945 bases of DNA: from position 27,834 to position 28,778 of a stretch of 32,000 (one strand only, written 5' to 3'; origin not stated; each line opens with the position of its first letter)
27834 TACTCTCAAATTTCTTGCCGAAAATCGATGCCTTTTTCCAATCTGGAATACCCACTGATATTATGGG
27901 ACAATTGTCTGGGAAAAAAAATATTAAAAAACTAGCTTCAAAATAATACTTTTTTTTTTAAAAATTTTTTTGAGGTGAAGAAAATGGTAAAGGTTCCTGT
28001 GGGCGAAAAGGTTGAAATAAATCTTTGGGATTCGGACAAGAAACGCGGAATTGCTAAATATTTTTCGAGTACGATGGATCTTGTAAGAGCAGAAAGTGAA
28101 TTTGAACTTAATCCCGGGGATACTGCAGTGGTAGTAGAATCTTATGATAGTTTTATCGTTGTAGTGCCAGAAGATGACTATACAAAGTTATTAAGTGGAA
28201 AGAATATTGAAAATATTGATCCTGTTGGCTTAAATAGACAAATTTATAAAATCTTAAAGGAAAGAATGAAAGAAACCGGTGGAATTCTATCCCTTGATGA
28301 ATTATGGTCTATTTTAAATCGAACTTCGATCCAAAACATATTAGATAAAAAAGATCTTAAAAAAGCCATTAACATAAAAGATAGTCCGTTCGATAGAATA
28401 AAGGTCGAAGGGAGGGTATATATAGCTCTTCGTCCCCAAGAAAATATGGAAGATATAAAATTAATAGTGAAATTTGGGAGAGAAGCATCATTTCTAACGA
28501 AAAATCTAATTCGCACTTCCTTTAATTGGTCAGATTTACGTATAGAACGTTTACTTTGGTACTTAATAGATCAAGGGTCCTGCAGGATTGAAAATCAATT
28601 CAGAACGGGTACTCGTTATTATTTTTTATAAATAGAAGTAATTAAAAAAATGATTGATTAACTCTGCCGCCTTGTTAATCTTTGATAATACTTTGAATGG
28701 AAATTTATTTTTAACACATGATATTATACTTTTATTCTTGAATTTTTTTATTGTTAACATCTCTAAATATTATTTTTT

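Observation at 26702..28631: Flotillin gene followed by a fusion of an NfeD-like beta domain to an ESCRT-II EAP30 (Vps22/36-like) tandem winged helix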

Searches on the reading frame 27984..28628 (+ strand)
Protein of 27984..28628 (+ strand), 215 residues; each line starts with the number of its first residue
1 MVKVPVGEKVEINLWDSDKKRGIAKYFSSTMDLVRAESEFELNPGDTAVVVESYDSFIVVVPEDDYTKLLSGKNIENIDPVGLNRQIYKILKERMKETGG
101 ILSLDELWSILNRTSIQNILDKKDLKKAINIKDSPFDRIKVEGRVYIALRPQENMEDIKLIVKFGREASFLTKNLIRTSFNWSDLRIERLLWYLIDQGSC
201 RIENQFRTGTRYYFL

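Call 3: search_protein_families(library=pfam, proteins=[window:27984-28628:+], max_evalue=1)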
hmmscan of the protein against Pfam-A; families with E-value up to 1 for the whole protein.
window:27984-28628:+ (215 aa): 1 family
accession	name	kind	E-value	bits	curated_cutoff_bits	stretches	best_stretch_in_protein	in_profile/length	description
PF04157.22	EAP30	-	2.5e-09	37.6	26.8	1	83-202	92-217/219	EAP30/Vps36 family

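Call 6: find_homologous_proteins(query=window:27984-28628:+)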
Query window:27984-28628:+ (215 aa): 35 proteins with E <= 0.001 among 154 candidates.
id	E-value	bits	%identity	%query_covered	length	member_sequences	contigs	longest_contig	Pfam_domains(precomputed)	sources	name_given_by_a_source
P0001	2.3e-136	470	100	100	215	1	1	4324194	PF04157.23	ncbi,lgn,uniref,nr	ncbi:hypothetical protein DSAG12_02218 [Promethearchaeum syntrophicum]|uniref:Uncharacterized protei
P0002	7.9e-117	406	85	100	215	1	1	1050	PF04157.23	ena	-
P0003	5.5e-113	394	83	100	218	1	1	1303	PF04157.23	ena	-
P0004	1.3e-109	383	80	100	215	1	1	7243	PF04157.23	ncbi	-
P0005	3.3e-107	375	80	100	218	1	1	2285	PF04157.23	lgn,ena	-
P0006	7.1e-93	328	68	100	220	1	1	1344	PF04157.23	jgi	jgi:hypothetical protein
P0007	9.3e-84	298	62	100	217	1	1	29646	PF04157.23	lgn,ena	-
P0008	1.5e-83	298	62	100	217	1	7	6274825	PF04157.23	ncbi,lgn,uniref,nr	ncbi:hypothetical protein NEF87_004765 [Candidatus Lokiarchaeum ossiferum]|uniref:Uncharacterized pr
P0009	4.1e-79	283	62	99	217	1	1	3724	PF04157.23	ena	-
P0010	2.7e-72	261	53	100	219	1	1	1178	PF04157.23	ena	-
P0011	2.0e-70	255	53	100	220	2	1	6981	PF04157.23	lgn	-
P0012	4.5e-70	254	53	100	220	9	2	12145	PF04157.23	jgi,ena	-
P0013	2.4e-69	251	53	100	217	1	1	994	PF04157.23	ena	-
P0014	2.6e-69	251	53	100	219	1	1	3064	PF04157.23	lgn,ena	-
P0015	1.9e-68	248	53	100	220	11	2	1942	PF04157.23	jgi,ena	-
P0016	1.9e-67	245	54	100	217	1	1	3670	PF04157.23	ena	-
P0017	1.4e-66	242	52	100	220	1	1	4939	PF04157.23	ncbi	-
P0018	4.1e-66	241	54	100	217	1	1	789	PF04157.23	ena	-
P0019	6.4e-66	240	53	100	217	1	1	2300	PF04157.23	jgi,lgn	-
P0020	1.5e-64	236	53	100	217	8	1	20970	PF04157.23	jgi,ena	-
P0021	4.3e-63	231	51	100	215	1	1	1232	PF04157.23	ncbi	-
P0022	2.1e-62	229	49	100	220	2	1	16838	PF04157.23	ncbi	ncbi:hypothetical protein [Candidatus Harpocratesius sp.]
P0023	2.2e-62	228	52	100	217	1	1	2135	PF04157.23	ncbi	-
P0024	5.5e-62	227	50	100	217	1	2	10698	PF04157.23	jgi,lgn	jgi:hypothetical protein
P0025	3.0e-60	222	51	100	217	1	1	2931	PF04157.23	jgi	-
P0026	9.1e-60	220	51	100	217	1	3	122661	PF04157.23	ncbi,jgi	ncbi:MAG: hypothetical protein ACW986_08795 [Promethearchaeota archaeon]|jgi:hypothetical protein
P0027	9.2e-60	220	50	94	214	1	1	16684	-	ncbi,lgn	ncbi:MAG: hypothetical protein ACFFA0_15955 [Promethearchaeota archaeon]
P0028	1.9e-58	216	51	100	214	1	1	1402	PF04157.23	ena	-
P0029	1.6e-57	213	50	97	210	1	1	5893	PF04157.23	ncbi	ncbi:MAG: hypothetical protein ACFE8B_12550, partial [Candidatus Hermodarchaeota archaeon]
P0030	8.8e-55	204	76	56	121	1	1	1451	PF04157.23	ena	-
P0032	8.1e-49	184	43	100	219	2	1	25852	-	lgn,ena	-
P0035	1.9e-25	108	44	58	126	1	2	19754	-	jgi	jgi:hypothetical protein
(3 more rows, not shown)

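Call 8: find_encoding_contigs(protein=P0008, flank=6000, max_places=2)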
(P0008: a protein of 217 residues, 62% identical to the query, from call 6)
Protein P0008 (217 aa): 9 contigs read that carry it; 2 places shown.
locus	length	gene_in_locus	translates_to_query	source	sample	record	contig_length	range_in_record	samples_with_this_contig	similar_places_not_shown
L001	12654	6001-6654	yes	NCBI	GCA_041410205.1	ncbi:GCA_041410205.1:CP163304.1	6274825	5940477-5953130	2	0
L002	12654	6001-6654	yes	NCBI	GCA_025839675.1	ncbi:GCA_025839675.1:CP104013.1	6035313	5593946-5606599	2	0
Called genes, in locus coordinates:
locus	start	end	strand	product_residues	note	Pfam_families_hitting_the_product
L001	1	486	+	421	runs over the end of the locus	PF06224:AlkZ-like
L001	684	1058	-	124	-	PF13601:HTH_34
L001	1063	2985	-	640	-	PF13229:Beta_helix (faint)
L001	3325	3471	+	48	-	-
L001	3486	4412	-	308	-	-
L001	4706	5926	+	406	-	PF01145:Band_7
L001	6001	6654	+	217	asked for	PF04157:EAP30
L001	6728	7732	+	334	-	PF00892:EamA, PF06800:Sugar_transport (faint), PF00892:EamA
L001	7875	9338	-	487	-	PF03372:Exo_endo_phos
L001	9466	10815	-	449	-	PF01472:PUA (weak), PF01189:Methyltr_RsmB-F, PF13847:Methyltransf_31 (weak)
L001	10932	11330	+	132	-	PF00571:CBS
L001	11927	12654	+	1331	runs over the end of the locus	-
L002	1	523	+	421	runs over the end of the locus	PF06224:AlkZ-like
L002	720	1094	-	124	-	PF13601:HTH_34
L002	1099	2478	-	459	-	-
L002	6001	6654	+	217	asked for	PF04157:EAP30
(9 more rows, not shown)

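Call 9: find_encoding_contigs(protein=P0026, flank=6000, max_places=2)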
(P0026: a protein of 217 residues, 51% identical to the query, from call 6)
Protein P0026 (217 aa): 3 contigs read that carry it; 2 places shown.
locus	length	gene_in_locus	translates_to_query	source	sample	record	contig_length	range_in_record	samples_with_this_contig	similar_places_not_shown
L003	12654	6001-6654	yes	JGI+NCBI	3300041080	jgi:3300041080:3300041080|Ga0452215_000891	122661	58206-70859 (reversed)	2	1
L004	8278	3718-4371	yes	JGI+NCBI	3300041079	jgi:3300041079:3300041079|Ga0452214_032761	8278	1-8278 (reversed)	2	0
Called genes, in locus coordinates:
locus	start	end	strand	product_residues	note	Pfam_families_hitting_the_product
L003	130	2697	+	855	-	PF13601:HTH_34 (faint), PF21033:RMD1-3 (faint), PF07719:TPR_2 (faint), PF12895:ANAPC3 (faint), PF13428:TPR_14 (faint), PF14559:TPR_19 (faint), PF12569:NatA_aux_su (weak), PF13414:TPR_11 (weak), +7 more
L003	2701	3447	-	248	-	PF27313:AF_0136_C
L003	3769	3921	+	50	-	-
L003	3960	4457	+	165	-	PF17032:Zn_ribbon_15 (faint), PF13248:Zn_ribbon_3 (weak), PF13240:Zn_Ribbon_1 (weak)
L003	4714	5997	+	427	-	PF01145:Band_7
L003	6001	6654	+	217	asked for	PF04157:EAP30 (weak)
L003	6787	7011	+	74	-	-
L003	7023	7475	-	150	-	PF22381:Staph_reg_Sar_Rot, PF01047:MarR, PF12802:MarR_2, PF13412:HTH_24 (weak)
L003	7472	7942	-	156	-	PF01243:PNPOx_N, PF16242:Pyrid_ox_like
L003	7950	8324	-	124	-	PF12675:DUF3795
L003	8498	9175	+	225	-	PF07947:YhhN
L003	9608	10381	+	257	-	PF24553:Rv0428c_C, PF00583:Acetyltransf_1, PF13673:Acetyltransf_10 (weak), PF13508:Acetyltransf_7, PF08445:FR47 (weak)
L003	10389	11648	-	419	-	-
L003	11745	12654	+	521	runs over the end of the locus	PF03853:YjeF_N, PF01256:Carb_kinase, PF02110:HK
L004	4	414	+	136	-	PF13424:TPR_12 (weak), PF13176:TPR_7 (faint), PF13181:TPR_8 (faint), PF00515:TPR_1 (faint), PF07719:TPR_2 (faint), PF13414:TPR_11 (weak), PF14559:TPR_19 (weak), PF21033:RMD1-3 (weak)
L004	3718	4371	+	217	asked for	PF04157:EAP30 (weak)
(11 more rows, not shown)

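Call 10: find_encoding_contigs(protein=P0032, flank=5000, max_places=1)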
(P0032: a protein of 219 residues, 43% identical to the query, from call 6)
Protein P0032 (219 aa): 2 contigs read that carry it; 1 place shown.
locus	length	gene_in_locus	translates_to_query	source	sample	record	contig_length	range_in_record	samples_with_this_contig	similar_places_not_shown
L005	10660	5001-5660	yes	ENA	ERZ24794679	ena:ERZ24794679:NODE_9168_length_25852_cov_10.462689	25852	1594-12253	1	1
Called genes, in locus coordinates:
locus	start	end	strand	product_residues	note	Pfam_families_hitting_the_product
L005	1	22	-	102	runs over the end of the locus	-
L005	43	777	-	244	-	-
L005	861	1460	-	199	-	PF00156:Pribosyltran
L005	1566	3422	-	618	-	-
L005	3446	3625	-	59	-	-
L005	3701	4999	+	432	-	PF01145:Band_7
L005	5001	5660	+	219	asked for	-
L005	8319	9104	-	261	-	PF08220:HTH_DeoR, PF08279:HTH_11 (weak), PF00455:DeoRC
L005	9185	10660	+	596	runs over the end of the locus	PF02730:AFOR_N, PF01314:AFOR_C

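Call 11: find_encoding_contigs(protein=P0022, flank=5000, max_places=1)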
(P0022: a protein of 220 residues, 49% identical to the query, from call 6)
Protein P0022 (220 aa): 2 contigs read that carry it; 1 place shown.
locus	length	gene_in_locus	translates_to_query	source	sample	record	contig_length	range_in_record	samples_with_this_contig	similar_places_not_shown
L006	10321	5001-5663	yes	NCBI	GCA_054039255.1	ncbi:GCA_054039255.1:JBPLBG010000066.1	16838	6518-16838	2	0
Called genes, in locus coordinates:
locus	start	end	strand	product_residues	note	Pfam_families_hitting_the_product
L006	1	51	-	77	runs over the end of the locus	-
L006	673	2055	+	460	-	PF13506:Glyco_transf_21, PF13641:Glyco_tranf_2_3, PF00535:Glycos_transf_2, PF13632:Glyco_trans_2_3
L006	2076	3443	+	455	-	PF13506:Glyco_transf_21, PF13641:Glyco_tranf_2_3, PF00535:Glycos_transf_2, PF13632:Glyco_trans_2_3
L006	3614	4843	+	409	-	PF01145:Band_7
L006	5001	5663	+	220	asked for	PF04157:EAP30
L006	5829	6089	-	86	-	-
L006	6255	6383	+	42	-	-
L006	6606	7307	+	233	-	-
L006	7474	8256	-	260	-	PF01609:DDE_Tnp_1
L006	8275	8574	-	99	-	-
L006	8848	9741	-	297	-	-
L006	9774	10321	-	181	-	?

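Call 12: find_encoding_contigs(protein=P0035, flank=5000, max_places=1)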
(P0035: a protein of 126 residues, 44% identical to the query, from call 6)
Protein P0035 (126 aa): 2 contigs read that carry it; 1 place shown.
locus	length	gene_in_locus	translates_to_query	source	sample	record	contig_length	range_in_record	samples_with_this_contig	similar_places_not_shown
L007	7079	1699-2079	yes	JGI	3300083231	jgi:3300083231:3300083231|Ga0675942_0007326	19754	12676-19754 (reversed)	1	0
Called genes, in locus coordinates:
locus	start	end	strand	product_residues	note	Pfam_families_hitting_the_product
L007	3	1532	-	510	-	?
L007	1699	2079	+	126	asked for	-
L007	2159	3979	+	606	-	-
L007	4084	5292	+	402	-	-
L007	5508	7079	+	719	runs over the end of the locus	PF06277:EutA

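Call 13: find_encoding_contigs(protein=P0027, flank=5000, max_places=1)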
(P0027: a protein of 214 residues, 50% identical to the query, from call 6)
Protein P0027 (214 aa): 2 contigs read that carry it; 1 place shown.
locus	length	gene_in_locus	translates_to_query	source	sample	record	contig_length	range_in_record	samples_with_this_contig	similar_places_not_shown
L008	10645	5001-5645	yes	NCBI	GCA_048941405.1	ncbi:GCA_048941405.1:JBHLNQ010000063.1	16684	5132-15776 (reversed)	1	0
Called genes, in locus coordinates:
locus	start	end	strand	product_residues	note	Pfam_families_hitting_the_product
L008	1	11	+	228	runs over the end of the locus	-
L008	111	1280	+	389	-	PF01145:Band_7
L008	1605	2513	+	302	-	PF00484:Pro_CA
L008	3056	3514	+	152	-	-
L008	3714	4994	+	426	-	PF01145:Band_7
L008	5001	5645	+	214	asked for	-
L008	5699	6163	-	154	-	PF22381:Staph_reg_Sar_Rot (faint), PF13601:HTH_34 (weak)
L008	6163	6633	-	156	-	PF01243:PNPOx_N, PF16242:Pyrid_ox_like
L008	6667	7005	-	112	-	PF12675:DUF3795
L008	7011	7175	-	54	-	-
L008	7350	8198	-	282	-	-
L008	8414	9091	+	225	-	PF07947:YhhN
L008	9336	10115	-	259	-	PF14528:LAGLIDADG_3 (weak)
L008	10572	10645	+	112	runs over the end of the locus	-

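Call 16: search_solved_structures(query=A1, max_evalue=10, show_alignments=3)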
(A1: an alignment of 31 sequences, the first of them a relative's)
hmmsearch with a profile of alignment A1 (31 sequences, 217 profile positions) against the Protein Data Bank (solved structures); distinct sequences matched with E-value up to 10: 9.
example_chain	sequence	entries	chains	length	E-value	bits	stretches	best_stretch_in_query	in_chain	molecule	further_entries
3cuq_A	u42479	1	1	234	4.3e-09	39.6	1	86-203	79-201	Vacuolar-sorting protein SNF8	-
2zme_A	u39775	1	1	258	4.9e-09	39.4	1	87-203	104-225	Vacuolar-sorting protein SNF8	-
1u5t_A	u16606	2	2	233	2.4e-06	30.6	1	85-203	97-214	appears to be functionally related to SNF7; Snf8p | VPS22, YPL002C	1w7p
3cuq_B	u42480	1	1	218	0.0027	20.7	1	81-204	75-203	Vacuolar protein-sorting-associated protein 36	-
2zme_B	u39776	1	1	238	0.0032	20.4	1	81-203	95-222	Vacuolar protein-sorting-associated protein 36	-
6wt8_A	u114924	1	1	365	0.067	16.1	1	31-138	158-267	STING-associated CdnE c-di-GMP synthase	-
7edz_D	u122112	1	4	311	0.3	14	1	47-94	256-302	Phosphopantothenate--cysteine ligase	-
1p9o_A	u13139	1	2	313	0.31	14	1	47-94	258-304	Phosphopantothenoylcysteine synthetase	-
7msu_A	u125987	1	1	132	0.38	13.7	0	39-71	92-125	Hemolysin, contains CBS domains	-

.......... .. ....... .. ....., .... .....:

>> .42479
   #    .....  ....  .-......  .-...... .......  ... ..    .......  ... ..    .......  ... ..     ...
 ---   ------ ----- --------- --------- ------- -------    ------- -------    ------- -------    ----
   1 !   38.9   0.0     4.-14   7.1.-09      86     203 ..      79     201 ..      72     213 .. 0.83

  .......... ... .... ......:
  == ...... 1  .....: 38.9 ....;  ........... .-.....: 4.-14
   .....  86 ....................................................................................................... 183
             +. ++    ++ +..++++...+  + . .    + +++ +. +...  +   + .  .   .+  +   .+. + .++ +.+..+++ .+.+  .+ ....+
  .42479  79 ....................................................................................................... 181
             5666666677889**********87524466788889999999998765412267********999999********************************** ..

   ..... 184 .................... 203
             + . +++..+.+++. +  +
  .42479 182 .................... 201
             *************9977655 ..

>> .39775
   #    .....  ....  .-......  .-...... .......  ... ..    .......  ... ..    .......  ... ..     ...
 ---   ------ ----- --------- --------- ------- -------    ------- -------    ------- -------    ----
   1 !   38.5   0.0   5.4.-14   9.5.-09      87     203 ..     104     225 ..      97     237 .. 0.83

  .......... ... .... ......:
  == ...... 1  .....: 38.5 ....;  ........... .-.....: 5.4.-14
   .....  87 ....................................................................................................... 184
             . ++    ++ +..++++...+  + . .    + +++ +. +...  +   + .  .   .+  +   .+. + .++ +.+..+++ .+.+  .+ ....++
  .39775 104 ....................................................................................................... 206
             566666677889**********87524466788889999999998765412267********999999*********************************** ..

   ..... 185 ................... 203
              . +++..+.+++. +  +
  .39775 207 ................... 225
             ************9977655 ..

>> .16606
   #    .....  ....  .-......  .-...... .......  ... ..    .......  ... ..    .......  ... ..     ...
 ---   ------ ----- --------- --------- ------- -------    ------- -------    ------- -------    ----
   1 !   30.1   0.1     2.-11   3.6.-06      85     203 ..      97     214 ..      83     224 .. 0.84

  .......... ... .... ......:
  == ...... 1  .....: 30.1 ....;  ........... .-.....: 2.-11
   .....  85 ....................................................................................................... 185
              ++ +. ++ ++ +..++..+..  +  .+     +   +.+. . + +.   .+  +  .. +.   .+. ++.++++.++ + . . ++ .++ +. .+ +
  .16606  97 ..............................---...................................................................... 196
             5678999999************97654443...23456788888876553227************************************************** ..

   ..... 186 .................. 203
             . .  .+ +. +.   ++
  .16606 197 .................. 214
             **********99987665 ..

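Call 25: predict_structure(alignment_id=A1)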
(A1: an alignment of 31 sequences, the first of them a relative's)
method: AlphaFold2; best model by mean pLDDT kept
length: 215 residues; sequences in the alignment: 31
mean_pLDDT: 91.8   pTM: 0.83
mean pLDDT of the five models: 91.8, 90.5, 90.5, 90.0, 89.7
residues with pLDDT >= 90: 171; 70-90: 42; 50-70: 2; < 50: 0
segments of 3 or more residues with pLDDT < 50: none
pLDDT, mean of each block of 10 residues (from residue 1): 84 94 89 92 93 92 91 81 96 94 94 89 92 93 93 93 93 95 94 94 90 92
secondary structure, 60 per line:
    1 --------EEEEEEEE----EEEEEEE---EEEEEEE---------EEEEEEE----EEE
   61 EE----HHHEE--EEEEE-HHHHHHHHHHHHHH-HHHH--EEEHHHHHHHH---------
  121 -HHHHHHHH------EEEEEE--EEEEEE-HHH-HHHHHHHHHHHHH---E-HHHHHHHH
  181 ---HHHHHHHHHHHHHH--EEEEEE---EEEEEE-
elements in order: E9-16 E21-27 E31-37 E47-53 E58-62 E74-78 H80-93 H95-98 E101-103 H104-111 H122-129 E136-141 E144-149 H155-167 H173-180 H184-197 E200-205 E209-214

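Call 31: fold_search(model_id=the predicted structure, library=pdb)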
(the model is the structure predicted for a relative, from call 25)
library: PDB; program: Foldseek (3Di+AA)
matches with E <= 10: 1438; with E <= 0.001: 6
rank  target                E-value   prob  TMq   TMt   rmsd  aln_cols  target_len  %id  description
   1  3cuq_A                6.8e-07  1.00  0.31  0.31  11.6       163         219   23  Integrated structural and functional model of the human ESCRT-II complex (released 2008-11-04)
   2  2zme_A                1.2e-06  1.00  0.30  0.30  11.7       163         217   23  Integrated structural and functional model of the human ESCRT-II complex (released 2008-11-04)
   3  2zme_B                1.4e-06  1.00  0.42  0.42   5.2       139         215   23  Integrated structural and functional model of the human ESCRT-II complex (released 2008-11-04)
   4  3cuq_B                3.2e-06  1.00  0.42  0.44   5.1       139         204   23  Integrated structural and functional model of the human ESCRT-II complex (released 2008-11-04)
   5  1w7p_D                3.1e-04  1.00  0.33  0.39   7.1       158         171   15  The crystal structure of endosomal complex ESCRT-II (VPS22/VPS25/VPS36) (released 2004-09-29)
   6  1u5t_A                6.7e-04  1.00  0.29  0.29  11.4       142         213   16  Structure of the ESCRT-II endosomal trafficking complex (released 2004-09-21)
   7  9gy4_E                3.7e-03  1.00  0.35  0.15   5.8       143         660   12  60S ribosomal subunit in complex with E3-UFM1 ligase and RQC machinery components NEMF and LTN1 (Composite map) (released 2025-05-14)
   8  8ohd_A                4.0e-03  1.00  0.35  0.14   5.9       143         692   12  60S ribosomal subunit bound to the E3-UFM1 complex - state 3 (native) (released 2024-02-21)
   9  8cli_A                5.3e-03  0.82  0.22  0.10  21.3       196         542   13  TFIIIC TauB-DNA monomer (released 2023-06-21)
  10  4i98_B                6.4e-03  0.99  0.32  0.39   7.6       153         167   14  Crystal structure of the complex between ScpA(residues 1-160)-ScpB(residues 1-183) (released 2013-01-30)
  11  8b9x_A                7.6e-03  1.00  0.37  0.32   5.3       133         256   13  Chimeric protein of human UFM1 E3 ligase, UFL1, and DDRGK1 (released 2023-10-25)
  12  8b9x_B                8.6e-03  1.00  0.37  0.32   5.3       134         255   13  Chimeric protein of human UFM1 E3 ligase, UFL1, and DDRGK1 (released 2023-10-25)
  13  8iue_P                9.1e-03  1.00  0.29  0.22  11.0       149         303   14  RNA polymerase III pre-initiation complex melting complex 1 (released 2023-05-24)
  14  6zp4_O                9.1e-03  0.60  0.22  0.17  20.4       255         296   10  SARS-CoV-2 Nsp1 bound to a human 43S preinitiation ribosome complex - state 2 (released 2020-07-29)
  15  3cuq_C                9.7e-03  1.00  0.43  0.51   4.9       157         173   15  Integrated structural and functional model of the human ESCRT-II complex (released 2008-11-04)
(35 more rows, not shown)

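Call 34: find_related_loci(query=A1, collection=genome_contigs, flank=4000)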
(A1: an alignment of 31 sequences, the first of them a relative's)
Query A1 (215 aa) in genome_contigs; peptide patterns used: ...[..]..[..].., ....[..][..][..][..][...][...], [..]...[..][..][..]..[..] (x = any residue, [..] = any of these).
24 stretches matched a pattern; 3 encode a relative of the query (tblastn E <= 1e-3); 3 distinct loci.
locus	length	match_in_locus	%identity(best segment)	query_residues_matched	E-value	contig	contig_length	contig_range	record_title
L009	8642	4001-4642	62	1-214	3e-92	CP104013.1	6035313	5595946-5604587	Candidatus Lokiarchaeum ossiferum isolate Loki-B35 chromosome, complete genome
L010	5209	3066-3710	53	1-215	7e-78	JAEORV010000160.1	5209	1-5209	MAG: Promethearchaeota archaeon isolate Yap150.bin8.212 contig-145_41717, whole genome shotgun sequence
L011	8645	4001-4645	48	1-215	8e-66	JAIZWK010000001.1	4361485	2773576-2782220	MAG: Candidatus Harpocratesius repetitus isolate FW102 FWG169_LokiFW102v12_contig001_4361485bp, whole genome shotgun seq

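Call 40: search_protein_families(library=pfam, proteins=[L010:1760-3058:+, L011:2620-3846:+, L007:2159-3976:+, L007:4084-5289:+], max_evalue=0.01)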
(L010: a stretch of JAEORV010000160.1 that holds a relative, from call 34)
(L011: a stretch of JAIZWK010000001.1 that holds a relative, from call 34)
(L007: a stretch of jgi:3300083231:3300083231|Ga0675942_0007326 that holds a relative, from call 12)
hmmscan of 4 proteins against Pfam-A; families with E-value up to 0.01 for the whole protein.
L010:1760-3058:+ (433 aa): 1 family
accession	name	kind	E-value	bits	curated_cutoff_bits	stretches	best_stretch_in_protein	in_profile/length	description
PF01145.31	Band_7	-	3.4e-19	70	23.6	1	37-213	2-175/176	SPFH domain / Band 7 family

L011:2620-3846:+ (409 aa): 1 family
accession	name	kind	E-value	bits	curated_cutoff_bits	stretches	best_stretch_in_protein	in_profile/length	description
PF01145.31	Band_7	-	5.3e-18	66.1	23.6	1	35-206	3-171/176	SPFH domain / Band 7 family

L007:2159-3976:+ (606 aa): 0 families

L007:4084-5289:+ (402 aa): 0 families
